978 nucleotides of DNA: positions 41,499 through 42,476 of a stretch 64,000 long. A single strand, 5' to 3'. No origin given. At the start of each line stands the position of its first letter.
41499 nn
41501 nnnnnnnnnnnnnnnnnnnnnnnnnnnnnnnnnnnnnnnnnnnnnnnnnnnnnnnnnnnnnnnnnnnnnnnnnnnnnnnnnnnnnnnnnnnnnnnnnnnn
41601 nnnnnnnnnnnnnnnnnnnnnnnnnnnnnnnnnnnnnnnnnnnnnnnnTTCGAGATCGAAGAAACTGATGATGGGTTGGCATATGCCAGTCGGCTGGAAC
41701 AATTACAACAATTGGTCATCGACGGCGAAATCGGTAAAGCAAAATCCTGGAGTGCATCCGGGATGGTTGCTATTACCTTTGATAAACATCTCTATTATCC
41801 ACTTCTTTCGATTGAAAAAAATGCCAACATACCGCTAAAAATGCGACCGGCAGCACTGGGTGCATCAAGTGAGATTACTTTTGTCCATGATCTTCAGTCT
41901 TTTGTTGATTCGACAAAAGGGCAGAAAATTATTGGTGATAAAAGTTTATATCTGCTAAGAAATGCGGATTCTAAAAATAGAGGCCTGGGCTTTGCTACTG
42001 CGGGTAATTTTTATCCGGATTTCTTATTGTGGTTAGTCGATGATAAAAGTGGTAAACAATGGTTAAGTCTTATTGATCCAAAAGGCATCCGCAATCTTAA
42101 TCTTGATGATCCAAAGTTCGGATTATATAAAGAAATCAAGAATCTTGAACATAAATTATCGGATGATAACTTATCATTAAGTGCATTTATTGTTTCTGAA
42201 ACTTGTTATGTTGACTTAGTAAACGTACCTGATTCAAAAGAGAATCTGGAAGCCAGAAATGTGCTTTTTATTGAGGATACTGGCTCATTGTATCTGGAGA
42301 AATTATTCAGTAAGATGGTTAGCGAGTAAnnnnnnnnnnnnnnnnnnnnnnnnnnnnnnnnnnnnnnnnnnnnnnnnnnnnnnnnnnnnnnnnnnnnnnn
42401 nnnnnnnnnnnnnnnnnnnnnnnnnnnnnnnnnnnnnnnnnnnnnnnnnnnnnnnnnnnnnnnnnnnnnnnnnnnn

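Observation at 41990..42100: Candidate PD-(D/E)xK nuclease motif at the C-terminus of the helicase protein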

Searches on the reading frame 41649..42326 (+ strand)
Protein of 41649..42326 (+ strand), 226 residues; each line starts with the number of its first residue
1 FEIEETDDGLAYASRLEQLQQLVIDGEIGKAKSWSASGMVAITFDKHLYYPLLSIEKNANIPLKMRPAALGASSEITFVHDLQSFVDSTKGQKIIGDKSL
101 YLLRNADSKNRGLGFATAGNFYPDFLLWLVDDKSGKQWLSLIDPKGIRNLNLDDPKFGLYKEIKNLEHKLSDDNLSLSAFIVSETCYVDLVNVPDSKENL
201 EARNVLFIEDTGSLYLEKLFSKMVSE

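Call 15: find_homologous_proteins(query=window:41649-42326:+, max_evalue=0.001)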
Query window:41649-42326:+ (226 aa): 470 proteins with E <= 0.001 among 698 candidates; the best 120 are listed.
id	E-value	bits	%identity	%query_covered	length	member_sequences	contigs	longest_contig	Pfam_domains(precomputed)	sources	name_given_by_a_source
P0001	6.1e-144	495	100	100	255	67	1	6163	-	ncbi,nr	ncbi:type III restriction endonuclease subunit R, partial [Escherichia coli]|nr:type III restriction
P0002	5.1e-115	400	80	100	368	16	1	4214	-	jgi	-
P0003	6.2e-113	394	79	100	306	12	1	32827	-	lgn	-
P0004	7.9e-110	383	76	100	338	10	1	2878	-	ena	-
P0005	3.8e-109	381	76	100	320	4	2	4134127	-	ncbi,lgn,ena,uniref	ncbi:hypothetical protein [Morganella morganii]|uniref:hypothetical protein n=1 Tax=Morganella morga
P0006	1.7e-107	376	76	100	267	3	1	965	-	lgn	-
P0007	1.7e-87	311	64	100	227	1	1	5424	-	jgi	jgi:hypothetical protein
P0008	1.9e-84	301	62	100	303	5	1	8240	-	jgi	jgi:hypothetical protein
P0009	4.0e-83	296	59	100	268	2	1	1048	-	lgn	-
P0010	4.9e-83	296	62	97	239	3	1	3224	-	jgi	jgi:hypothetical protein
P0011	4.4e-82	293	61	99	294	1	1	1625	-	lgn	-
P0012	4.9e-82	293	62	99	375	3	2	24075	-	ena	-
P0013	1.5e-81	291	61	99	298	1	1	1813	-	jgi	jgi:hypothetical protein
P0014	1.9e-81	291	61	100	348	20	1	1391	-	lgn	-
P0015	3.6e-81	290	60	99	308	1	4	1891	-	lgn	-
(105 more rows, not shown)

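Call 26: predict_structure(alignment_id=A1)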
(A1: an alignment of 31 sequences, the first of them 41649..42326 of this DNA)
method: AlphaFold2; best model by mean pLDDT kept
length: 226 residues; sequences in the alignment: 31
mean_pLDDT: 68.0   pTM: 0.71
mean pLDDT of the five models: 68.0, 66.7, 66.4, 65.7, 63.2
residues with pLDDT >= 90: 11; 70-90: 112; 50-70: 45; < 50: 58
segments of 3 or more residues with pLDDT < 50: 1-6, 31-68, 108-113
pLDDT, mean of each block of 10 residues (from residue 1): 44 54 53 45 40 38 45 79 87 85 62 48 79 84 75 70 79 86 85 79 86 87 81
secondary structure, 60 per line:
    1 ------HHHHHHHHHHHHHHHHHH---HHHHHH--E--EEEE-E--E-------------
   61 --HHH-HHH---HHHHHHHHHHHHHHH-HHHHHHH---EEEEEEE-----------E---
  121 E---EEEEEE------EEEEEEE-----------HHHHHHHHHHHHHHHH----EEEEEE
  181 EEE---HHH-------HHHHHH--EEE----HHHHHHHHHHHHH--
elements in order: H7-24 H28-33 E39-42 H73-87 H89-95 E99-105 E125-130 E137-143 H155-170 E175-183 H197-202 E205-207 H212-224

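Call 31: fold_search(model_id=the predicted structure, library=pdb)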
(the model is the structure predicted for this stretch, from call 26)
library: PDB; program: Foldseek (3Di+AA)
matches with E <= 10: 648; with E <= 0.001: 0
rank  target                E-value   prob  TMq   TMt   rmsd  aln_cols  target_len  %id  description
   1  9ibq_A                1.0e-02  0.77  0.32  0.26  13.1       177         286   14  Structure of BstEII with DNA substrate (released 2026-03-04)
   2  9dou_A                5.4e-02  0.23  0.24  0.08  12.5       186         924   13  Taeniopygia guttata R2 retrotransposon (R2Tg) initiating target-primed reverse transcription (released 2025-05-21)
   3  7n1l_J                1.0e-01  0.16  0.20  0.26   9.1       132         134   13  Crystal Structure of Ribosomal-protein-alanine N-acetyltransferase from Brucella melitensis biovar Abortus 2308 (released 2021-06-16)
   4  5ms2_A                1.2e-01  0.20  0.21  0.13  11.2       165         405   11  Crystal structure of the Legionella pneumophila effector protein RavZ in complex with human LC3B (released 2017-04-19)
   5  7qix_H                1.3e-01  0.30  0.21  0.25  14.3       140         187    6  Specific features and methylation sites of a plant ribosome. 40S body ribosomal subunit. (released 2022-06-15)
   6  2eui_E                1.6e-01  0.16  0.18  0.24   8.5       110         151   14  Crystal structure of a probable acetyltransferase (released 2005-12-06)
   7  2xi5_A                1.6e-01  0.15  0.18  0.20  14.9       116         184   13  N-terminal endonuclease domain of La Crosse virus L-protein (released 2010-10-06)
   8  8em1_A                1.9e-01  0.30  0.27  0.15   6.8       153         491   12  Type IIS Restriction Endonuclease PaqCI, DNA Unbound (released 2023-03-22)
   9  8em1_B                2.0e-01  0.28  0.28  0.15   6.8       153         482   12  Type IIS Restriction Endonuclease PaqCI, DNA Unbound (released 2023-03-22)
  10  7n1l_D                2.2e-01  0.11  0.18  0.24   8.3       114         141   13  Crystal Structure of Ribosomal-protein-alanine N-acetyltransferase from Brucella melitensis biovar Abortus 2308 (released 2021-06-16)
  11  9kzu_SH               2.4e-01  0.21  0.17  0.20   9.0        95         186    8  Cryo-EM structure of the HCV IRES-dependently initiated CMV-stalled 80S ribosome (non-rotated state) in complexed wit (released 2025-12-03)
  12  7n1l_M                2.4e-01  0.11  0.19  0.26   9.3       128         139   12  Crystal Structure of Ribosomal-protein-alanine N-acetyltransferase from Brucella melitensis biovar Abortus 2308 (released 2021-06-16)
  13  2xi5_C                2.5e-01  0.13  0.17  0.20  14.8       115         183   14  N-terminal endonuclease domain of La Crosse virus L-protein (released 2010-10-06)
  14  7n1l_G                2.5e-01  0.10  0.17  0.24   9.8       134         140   14  Crystal Structure of Ribosomal-protein-alanine N-acetyltransferase from Brucella melitensis biovar Abortus 2308 (released 2021-06-16)
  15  8a9o_B                2.5e-01  0.08  0.17  0.24  11.2       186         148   11  Structure of the polyamine acetyltransferase DpA (released 2023-07-12)
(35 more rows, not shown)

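Call 34: search_protein_representatives(alignment_id=A1)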
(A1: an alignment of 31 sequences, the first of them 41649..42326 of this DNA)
Query: 31 sequences, 293 profile positions. Proteins with E-value up to 0.001 (for the whole library): 1291; up to 1e-10: 881; up to 1e-30: 283. The best 150 are listed.
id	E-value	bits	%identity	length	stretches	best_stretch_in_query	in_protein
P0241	5.7e-139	478.8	-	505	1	4-292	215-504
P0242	3.1e-124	430.4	-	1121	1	4-291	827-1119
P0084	1.4e-122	425.0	-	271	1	26-292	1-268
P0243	9.1e-100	350.1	-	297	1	8-291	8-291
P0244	9.2e-100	350.1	-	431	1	15-292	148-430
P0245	5.8e-99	347.5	-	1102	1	3-291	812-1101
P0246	9.0e-96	337.0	-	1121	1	3-291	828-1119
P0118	1.3e-93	329.9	-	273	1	94-290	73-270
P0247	6.3e-93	327.7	-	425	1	104-292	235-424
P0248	9.7e-87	307.3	-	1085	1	5-291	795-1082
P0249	4.7e-84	298.5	-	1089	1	4-289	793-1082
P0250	7.1e-83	294.7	-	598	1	116-292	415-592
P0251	5.4e-80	285.2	-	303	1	4-189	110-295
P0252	2.4e-77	276.5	-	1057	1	4-289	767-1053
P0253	1.8e-76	273.6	-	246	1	74-292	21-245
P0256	2.1e-71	257.0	-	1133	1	4-290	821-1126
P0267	2.6e-60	220.6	-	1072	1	4-292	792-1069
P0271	4.8e-55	203.3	-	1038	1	3-291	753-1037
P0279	1.9e-51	191.5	-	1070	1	4-292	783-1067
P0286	6.2e-50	186.5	-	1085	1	4-292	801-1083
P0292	2.3e-48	181.4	-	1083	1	4-291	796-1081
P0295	1.1e-47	179.2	-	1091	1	4-289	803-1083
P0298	5.8e-47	176.8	-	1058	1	3-291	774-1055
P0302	2.4e-46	174.8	-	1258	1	4-291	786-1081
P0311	3.8e-45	170.8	-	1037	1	4-291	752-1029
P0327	2.1e-43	165.1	-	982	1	4-282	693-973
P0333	1.3e-42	162.5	-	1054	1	4-291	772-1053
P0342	1.1e-41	159.5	-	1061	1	4-289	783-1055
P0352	8.2e-41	156.6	-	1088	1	4-289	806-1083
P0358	2.0e-40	155.3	-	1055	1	4-287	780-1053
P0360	3.0e-40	154.8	-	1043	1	4-291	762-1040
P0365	5.2e-40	154.0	-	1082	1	4-290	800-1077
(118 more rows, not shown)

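Call 41: find_encoding_contigs(protein=P0267, flank=10000, max_places=2)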
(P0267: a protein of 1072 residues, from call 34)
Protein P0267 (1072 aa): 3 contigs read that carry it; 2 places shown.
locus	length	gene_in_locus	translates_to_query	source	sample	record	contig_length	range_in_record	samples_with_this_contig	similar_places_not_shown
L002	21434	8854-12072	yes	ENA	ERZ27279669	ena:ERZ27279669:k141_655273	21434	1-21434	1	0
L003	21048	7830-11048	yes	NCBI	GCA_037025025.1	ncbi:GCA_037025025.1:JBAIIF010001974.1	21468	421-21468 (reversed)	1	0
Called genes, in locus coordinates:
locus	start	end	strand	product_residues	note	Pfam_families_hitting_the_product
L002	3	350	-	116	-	?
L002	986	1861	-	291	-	PF08401:ArdcN, PF18818:MPTase-PolyVal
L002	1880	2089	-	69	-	-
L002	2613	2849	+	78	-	PF13560:HTH_31, PF12844:HTH_19 (weak), PF01381:HTH_3, PF22495:HTH_92 (weak)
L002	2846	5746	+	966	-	PF00176:SNF2-rel_dom, PF00270:DEAD, PF04851:ResIII, PF00271:Helicase_C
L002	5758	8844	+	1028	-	PF01555:N6_N4_Mtase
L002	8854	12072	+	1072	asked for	PF04851:ResIII, PF18766:SWI2_SNF2 (weak), PF00270:DEAD (faint)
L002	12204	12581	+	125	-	PF13560:HTH_31, PF12844:HTH_19, PF13443:HTH_26 (weak), PF01381:HTH_3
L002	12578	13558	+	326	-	PF12705:PDDEXK_1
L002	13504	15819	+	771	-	-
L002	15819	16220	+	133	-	-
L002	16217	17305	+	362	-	-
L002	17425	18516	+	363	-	PF05598:DUF772, PF01609:DDE_Tnp_1, PF13751:DDE_Tnp_1_6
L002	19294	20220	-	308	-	PF13276:HTH_21, PF00665:rve, PF13683:rve_3, PF13333:rve_2 (weak)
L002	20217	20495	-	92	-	PF01527:HTH_Tnp_1, PF13518:HTH_28 (weak)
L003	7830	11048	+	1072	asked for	PF04851:ResIII, PF18766:SWI2_SNF2 (weak), PF00270:DEAD (faint)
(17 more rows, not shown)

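Call 42: find_encoding_contigs(protein=P0333, flank=10000, max_places=2)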
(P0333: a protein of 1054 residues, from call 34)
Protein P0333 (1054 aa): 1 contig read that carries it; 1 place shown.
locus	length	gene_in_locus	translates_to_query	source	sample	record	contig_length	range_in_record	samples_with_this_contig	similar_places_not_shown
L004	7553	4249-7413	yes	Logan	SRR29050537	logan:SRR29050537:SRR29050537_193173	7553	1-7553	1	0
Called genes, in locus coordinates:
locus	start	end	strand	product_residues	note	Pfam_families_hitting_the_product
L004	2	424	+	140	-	?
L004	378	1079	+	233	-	-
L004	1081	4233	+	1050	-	PF01555:N6_N4_Mtase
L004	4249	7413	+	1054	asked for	PF04851:ResIII, PF18766:SWI2_SNF2 (weak)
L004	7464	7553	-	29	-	?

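Call 43: find_encoding_contigs(protein=P0327, flank=10000, max_places=2)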
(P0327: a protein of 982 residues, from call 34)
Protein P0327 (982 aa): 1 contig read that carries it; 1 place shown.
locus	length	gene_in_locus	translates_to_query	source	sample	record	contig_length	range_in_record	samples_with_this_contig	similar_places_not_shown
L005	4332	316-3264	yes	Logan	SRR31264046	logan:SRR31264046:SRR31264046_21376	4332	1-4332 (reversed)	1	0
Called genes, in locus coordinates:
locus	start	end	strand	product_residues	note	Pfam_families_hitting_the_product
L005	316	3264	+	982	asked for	-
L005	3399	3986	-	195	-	PF00440:TetR_N, PF14278:TetR_C_8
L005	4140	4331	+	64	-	?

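Call 44: find_encoding_contigs(protein=P0302, flank=10000, max_places=1)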
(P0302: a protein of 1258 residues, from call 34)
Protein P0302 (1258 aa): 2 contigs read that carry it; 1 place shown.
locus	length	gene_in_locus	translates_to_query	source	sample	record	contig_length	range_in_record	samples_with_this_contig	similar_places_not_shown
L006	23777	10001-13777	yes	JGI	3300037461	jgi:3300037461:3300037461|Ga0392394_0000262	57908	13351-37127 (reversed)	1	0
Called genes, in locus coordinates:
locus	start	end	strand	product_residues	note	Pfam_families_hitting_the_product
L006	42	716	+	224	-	PF12796:Ank_2, PF13857:Ank_5, PF00023:Ank, PF13606:Ank_3 (weak), PF13637:Ank_4 (weak), PF14903:WG_beta_rep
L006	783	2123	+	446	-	PF02646:RmuC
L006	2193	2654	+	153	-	PF02493:MORN (faint)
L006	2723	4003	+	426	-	-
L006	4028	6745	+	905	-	PF00580:UvrD-helicase, PF13245:AAA_19, PF13087:AAA_12 (faint), PF13361:UvrD_C, PF13538:UvrD_C_2 (weak), PF12705:PDDEXK_1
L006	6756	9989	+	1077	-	PF01555:N6_N4_Mtase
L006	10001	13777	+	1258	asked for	PF04851:ResIII, PF18766:SWI2_SNF2 (weak), PF00717:Peptidase_S24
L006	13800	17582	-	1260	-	PF00580:UvrD-helicase (faint), PF13086:AAA_11, PF13245:AAA_19, PF13604:AAA_30, PF13086:AAA_11 (weak), PF13087:AAA_12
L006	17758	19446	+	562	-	PF08378:NERD, PF13245:AAA_19 (weak), PF13361:UvrD_C, PF13538:UvrD_C_2 (weak)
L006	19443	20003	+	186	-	PF00929:RNase_T, PF16473:Rv2179c-like (faint), PF21762:DEDDh_C (weak)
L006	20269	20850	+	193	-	-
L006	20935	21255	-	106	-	-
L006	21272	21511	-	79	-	-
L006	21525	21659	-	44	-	-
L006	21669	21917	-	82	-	-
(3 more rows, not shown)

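Call 45: find_encoding_contigs(protein=P0365, flank=10000, max_places=1)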
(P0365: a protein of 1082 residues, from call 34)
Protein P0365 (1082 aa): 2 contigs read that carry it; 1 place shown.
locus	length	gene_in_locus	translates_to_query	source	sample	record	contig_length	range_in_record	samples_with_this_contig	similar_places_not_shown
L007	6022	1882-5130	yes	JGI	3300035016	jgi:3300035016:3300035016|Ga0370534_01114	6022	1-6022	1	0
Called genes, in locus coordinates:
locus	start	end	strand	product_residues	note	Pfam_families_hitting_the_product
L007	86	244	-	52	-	-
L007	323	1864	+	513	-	PF01555:N6_N4_Mtase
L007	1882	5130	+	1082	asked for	PF04851:ResIII, PF18766:SWI2_SNF2 (weak)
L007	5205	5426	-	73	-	-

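Call 46: find_encoding_contigs(protein=P0342, flank=10000, max_places=1)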
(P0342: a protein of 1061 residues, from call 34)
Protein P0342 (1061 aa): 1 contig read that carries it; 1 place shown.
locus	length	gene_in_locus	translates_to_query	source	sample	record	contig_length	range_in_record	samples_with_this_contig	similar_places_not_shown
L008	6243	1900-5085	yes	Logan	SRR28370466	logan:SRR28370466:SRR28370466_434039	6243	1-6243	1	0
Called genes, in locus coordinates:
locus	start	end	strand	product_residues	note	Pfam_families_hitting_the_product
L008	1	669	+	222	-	?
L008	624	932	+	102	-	-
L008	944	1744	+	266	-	PF12686:DUF3800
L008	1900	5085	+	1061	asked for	-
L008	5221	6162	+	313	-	PF08867:FRG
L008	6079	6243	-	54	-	?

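Call 56: search_protein_families(library=pfam, proteins=[window:41649-42326:+], max_evalue=10)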
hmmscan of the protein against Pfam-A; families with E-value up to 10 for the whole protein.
window:41649-42326:+ (226 aa): 0 families

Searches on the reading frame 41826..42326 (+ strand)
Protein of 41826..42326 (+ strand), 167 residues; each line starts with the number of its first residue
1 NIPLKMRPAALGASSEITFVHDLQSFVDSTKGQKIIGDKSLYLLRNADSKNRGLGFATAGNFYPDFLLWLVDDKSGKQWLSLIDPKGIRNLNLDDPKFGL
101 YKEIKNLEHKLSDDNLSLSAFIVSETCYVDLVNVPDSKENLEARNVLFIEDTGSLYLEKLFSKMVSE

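Call 96: search_protein_families(library=pfam, alignment_id=A3, max_evalue=10)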
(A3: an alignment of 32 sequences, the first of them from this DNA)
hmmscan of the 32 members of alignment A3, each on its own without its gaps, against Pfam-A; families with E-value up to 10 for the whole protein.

A. member 1, seq(167 aa): 0 families

B. families by the number of members that match (of 32 scanned): 8 families
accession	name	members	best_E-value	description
PF16939.11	Porin_6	1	0.02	Putative porin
PF16469.10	NPA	1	0.023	Nematode polyprotein allergen ABA-1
PF14217.11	DUF4327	1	0.035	Domain of unknown function (DUF4327)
PF24880.1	DUF7738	1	0.04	Domain of unknown function (DUF7738)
PF01996.21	F420_ligase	1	0.073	F420-0:Gamma-glutamyl ligase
PF05971.18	Methyltransf_10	1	0.077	RNA methyltransferase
PF10467.15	Inhibitor_I48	1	0.082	Peptidase inhibitor clitocypin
PF04908.21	SH3BGR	1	0.11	SH3-binding, glutamic acid-rich protein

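Call 97: search_solved_structures(query=A3, max_evalue=10, show_alignments=2)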
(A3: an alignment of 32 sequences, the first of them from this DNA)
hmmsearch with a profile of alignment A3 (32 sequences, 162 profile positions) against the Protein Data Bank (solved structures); distinct sequences matched with E-value up to 10: 5.
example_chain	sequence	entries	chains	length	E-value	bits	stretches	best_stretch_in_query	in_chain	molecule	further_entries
4dz1_A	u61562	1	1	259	0.012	18.4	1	15-74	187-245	DalS D-Alanine transporter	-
4f3s_A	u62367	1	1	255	0.012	18.4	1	15-74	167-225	Putative periplasmic binding protein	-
7w5z_6L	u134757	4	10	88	0.032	17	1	31-89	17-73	Cytochrome c oxidase subunit 6B-like | Decapping nuclease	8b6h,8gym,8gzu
8bqs_EV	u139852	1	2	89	0.033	17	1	31-89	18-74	Decapping nuclease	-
9h8w_A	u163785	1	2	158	1.8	11.3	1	68-94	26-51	Ecotin family protein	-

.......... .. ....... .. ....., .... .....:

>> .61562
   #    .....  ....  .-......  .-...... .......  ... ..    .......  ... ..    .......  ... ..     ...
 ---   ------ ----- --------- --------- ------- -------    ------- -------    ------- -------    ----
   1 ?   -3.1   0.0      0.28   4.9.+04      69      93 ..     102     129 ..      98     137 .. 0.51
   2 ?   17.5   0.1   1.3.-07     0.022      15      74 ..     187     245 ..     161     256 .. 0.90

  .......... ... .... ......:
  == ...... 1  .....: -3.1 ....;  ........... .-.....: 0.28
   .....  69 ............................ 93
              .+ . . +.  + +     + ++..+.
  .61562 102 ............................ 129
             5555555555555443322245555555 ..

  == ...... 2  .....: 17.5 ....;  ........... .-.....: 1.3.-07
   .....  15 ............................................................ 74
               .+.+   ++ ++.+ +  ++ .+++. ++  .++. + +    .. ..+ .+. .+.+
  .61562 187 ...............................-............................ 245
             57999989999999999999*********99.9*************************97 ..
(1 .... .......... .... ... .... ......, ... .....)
